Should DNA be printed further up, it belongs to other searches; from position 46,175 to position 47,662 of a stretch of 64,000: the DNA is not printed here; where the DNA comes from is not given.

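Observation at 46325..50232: FkbH-ACP-O-methyltransferase-MaoC/SDR acyl-ACP branch embedded in the pse module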

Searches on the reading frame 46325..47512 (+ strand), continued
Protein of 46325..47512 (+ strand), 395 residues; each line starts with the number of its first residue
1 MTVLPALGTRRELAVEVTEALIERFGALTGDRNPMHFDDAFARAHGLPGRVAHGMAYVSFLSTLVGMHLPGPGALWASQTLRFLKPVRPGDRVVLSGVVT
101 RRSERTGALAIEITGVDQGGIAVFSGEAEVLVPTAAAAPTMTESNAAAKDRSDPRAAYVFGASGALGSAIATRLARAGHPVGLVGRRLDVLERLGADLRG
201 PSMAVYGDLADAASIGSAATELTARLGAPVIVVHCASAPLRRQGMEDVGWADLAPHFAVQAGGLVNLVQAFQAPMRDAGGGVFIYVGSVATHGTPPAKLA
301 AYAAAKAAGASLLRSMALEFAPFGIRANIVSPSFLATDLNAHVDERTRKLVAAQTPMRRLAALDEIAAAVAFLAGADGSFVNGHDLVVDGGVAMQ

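Call 63: list_cluster_members(proteins=[P0121, P0223, P0224, P0225, P0226, P0235, P0245, P0255, P0270, P0290])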
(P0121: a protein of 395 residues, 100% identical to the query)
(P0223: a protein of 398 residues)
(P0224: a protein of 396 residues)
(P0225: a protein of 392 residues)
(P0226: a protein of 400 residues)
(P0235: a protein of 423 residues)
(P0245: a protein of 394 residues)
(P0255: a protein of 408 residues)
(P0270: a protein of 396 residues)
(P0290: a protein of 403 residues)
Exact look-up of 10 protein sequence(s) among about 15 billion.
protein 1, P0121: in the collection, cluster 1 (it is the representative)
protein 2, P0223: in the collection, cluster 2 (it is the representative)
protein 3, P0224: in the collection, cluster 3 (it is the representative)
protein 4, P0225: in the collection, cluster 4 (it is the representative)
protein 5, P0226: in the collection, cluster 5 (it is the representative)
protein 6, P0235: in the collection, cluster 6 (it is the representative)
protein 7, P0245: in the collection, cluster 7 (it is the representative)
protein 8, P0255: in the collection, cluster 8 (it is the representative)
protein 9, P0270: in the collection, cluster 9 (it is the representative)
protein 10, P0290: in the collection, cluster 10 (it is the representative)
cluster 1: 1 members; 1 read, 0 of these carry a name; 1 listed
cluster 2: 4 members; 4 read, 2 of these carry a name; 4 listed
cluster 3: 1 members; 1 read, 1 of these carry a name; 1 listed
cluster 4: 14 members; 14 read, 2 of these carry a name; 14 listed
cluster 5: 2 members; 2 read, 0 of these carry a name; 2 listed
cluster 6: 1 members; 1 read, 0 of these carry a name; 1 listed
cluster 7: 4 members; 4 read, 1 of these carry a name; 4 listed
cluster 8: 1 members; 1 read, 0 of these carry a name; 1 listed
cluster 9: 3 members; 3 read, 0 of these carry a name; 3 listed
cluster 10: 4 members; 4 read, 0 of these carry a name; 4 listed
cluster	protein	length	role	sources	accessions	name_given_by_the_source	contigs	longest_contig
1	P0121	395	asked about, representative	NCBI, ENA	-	-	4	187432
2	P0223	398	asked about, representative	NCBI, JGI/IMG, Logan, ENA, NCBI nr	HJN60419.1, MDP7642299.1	MAG TPA: SDR family oxidoreductase [Alphaproteobacteria bacterium] | 3-oxoacyl-[acyl-carrier protein] reductase | SDR family oxidoreductase [Alphaproteobacteria bacterium]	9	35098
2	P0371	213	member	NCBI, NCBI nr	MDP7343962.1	MAG: SDR family oxidoreductase, partial [Alphaproteobacteria bacterium] | SDR family oxidoreductase [Alphaproteobacteria bacterium]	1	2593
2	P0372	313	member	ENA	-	-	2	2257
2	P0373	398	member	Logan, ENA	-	-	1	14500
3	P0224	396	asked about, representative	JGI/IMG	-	3-oxoacyl-[acyl-carrier protein] reductase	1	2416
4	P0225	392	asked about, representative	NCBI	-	-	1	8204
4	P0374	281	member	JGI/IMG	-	NAD(P)-dependent dehydrogenase (short-subunit alcohol dehydrogenase family)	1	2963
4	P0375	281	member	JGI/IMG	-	NAD(P)-dependent dehydrogenase (short-subunit alcohol dehydrogenase family)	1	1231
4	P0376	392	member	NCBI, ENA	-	-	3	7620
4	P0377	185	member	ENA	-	-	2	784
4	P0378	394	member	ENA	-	-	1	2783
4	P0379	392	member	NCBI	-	-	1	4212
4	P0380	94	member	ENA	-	-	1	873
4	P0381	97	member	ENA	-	-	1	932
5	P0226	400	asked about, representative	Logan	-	-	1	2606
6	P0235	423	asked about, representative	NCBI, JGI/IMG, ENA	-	-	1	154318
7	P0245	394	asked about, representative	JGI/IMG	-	-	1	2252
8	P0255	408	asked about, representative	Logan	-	-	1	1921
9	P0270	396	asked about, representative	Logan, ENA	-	-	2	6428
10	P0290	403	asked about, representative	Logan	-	-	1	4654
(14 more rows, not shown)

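Call 102: find_encoding_contigs(protein=P0179, flank=8000, max_places=1)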
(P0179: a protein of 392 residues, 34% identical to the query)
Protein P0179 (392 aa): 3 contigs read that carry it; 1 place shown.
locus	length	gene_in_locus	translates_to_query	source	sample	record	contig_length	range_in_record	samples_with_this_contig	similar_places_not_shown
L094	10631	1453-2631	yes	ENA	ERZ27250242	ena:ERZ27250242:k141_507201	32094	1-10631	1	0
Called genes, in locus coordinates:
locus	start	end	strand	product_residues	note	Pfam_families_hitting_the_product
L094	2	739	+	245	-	?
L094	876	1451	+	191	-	PF13302:Acetyltransf_3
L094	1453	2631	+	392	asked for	PF01575:MaoC_dehydratas, PF13452:FAS1_DH_region, PF00106:adh_short, PF01370:Epimerase, PF13561:adh_short_C2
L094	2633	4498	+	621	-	-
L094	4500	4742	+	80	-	-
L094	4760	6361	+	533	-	-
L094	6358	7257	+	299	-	PF00248:Aldo_ket_red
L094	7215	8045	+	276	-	PF02348:CTP_transf_3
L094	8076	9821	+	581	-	PF00664:ABC_membrane, PF02463:SMC_N (faint), PF00005:ABC_tran, PF13304:AAA_21 (faint)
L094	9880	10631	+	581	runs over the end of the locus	PF02543:Carbam_trans_N, PF16861:Carbam_trans_C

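Call 103: find_encoding_contigs(protein=P0176, flank=8000, max_places=1)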
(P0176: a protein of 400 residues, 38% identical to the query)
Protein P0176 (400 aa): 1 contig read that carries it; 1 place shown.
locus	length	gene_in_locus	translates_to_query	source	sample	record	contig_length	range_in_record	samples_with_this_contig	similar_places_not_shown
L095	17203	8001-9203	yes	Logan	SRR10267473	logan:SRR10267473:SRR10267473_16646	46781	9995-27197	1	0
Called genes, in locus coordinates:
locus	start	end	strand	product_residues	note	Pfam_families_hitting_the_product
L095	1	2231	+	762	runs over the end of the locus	PF02706:Wzz, PF13807:GNVR, PF01656:CbiA (weak), PF06564:CBP_BcsQ (faint), PF10609:ParA (weak), PF13614:AAA_31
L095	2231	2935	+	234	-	PF02397:Bac_transf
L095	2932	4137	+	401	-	PF01041:DegT_DnrJ_EryC1, PF01053:Cys_Met_Meta_PP, PF01212:Beta_elim_lyase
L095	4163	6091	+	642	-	PF13727:CoA_binding_3, PF01073:3Beta_HSD, PF01370:Epimerase, PF02719:Polysacc_synt_2, PF04321:RmlD_sub_bind, PF08659:KR (weak), PF16363:GDP_Man_Dehyd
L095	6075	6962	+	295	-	PF01061:ABC2_membrane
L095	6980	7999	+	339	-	PF03102:NeuB, PF08666:SAF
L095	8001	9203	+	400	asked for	PF01575:MaoC_dehydratas, PF13452:FAS1_DH_region, PF23441:SDR, PF00106:adh_short, PF01370:Epimerase (weak), PF08659:KR, PF13561:adh_short_C2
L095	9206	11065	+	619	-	PF21211:FkbH_N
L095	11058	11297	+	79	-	PF00550:PP-binding (weak)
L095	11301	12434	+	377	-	-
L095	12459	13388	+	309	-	PF01522:Polysacc_deac_1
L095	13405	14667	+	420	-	PF02350:Epimerase_2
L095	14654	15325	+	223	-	PF02348:CTP_transf_3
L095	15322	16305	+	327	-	PF00389:2-Hacid_dh, PF02826:2-Hacid_dh_C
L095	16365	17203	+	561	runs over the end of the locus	PF13522:GATase_6, PF12481:DUF3700 (weak), PF13537:GATase_7, PF00733:Asn_synthase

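Call 104: find_encoding_contigs(protein=P0163, flank=8000, max_places=1)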
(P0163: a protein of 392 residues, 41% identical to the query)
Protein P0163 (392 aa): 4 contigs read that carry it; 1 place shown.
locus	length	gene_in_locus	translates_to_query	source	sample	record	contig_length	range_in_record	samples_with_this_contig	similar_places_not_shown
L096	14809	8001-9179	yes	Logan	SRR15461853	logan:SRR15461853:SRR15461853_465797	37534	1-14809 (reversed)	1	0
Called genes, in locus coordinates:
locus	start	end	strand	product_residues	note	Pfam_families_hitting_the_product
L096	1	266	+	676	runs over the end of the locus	PF02348:CTP_transf_3, PF12804:NTP_transf_3, PF00202:Aminotran_3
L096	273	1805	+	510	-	PF13302:Acetyltransf_3, PF00583:Acetyltransf_1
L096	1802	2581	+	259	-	PF13489:Methyltransf_23, PF03291:mRNA_G-N7_MeTrfase (weak), PF13847:Methyltransf_31, PF08241:Methyltransf_11 (weak), PF08242:Methyltransf_12, PF13649:Methyltransf_25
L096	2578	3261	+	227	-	PF02585:PIG-L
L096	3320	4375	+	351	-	PF03102:NeuB, PF08666:SAF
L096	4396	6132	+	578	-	PF00733:Asn_synthase (weak)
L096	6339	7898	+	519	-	PF02310:B12-binding (weak), PF04055:Radical_SAM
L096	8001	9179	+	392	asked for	PF01575:MaoC_dehydratas, PF00106:adh_short, PF13561:adh_short_C2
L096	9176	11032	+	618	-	-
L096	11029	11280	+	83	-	-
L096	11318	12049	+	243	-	-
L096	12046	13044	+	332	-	PF01408:GFO_IDH_MocA, PF22725:GFO_IDH_MocA_C3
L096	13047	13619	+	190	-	PF25084:LbH_EIF2B (weak), PF00132:Hexapep, PF25087:GMPPB_C (weak), PF00132:Hexapep, PF14602:Hexapep_2 (weak), PF00132:Hexapep (weak)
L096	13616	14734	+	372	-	PF00155:Aminotran_1_2 (weak), PF01041:DegT_DnrJ_EryC1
